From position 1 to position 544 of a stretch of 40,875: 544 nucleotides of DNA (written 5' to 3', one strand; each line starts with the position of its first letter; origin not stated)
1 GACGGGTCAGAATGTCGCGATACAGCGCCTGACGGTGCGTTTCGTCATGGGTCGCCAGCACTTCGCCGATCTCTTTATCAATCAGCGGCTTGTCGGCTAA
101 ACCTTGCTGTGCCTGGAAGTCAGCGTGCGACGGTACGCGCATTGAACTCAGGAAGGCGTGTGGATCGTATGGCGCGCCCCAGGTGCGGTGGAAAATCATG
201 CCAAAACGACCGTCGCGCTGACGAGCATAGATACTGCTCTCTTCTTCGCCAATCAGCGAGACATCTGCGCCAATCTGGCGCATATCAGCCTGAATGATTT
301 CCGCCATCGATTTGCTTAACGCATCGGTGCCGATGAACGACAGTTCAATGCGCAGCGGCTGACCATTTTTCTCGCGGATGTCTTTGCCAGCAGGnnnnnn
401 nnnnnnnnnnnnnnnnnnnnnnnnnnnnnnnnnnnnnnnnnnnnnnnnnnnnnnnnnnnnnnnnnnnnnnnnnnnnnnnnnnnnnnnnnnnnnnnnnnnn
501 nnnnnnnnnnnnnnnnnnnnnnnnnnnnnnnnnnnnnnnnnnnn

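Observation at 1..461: Left junction: internal nikA-like fragment abuts the gene 10 leader exactly where a phi10 promoter is expected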

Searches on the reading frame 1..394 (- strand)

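Call 39: search_protein_families(library=ncbifam, proteins=[window:1-394:-])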
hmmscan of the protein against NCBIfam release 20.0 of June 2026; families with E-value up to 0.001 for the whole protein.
window:1-394:- (131 aa): 4 families
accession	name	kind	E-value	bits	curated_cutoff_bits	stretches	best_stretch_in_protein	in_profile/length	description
TIGR02294.1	nickel_nikA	equivalog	5.9e-56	190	393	1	1-131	330-460/501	nickel ABC transporter substrate-binding protein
NF047575.1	opine_bind_CntA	exception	4.7e-25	88.1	800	1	3-130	365-491/535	staphylopine-dependent metal ABC transporter substrate-binding lipoprotein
NF011684.0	PRK15104.1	equivalog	0.00027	19.8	947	1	11-127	382-494/543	oligopeptide ABC transporter substrate-binding protein OppA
NF043070.1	DppA_dipep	equivalog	0.00059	18.5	1005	1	27-127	389-489/535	dipeptide ABC transporter periplasmic-binding protein DppA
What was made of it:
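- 1..394 (-): Internal fragment of E. coli nikA (nickel ABC transporter substrate-binding protein), 131 codons, with no start or stop. Foreign to the phage. It hits TIGR02294 positions 330-460 of 501 (call 39).
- On Functional nikA gene: Only profile positions 330-460 of 501 are present (call 39).
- Checked: It aligns to positions 330-460 of the 501-position NikA profile TIGR02294, E = 5.9e-56 (call 39).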
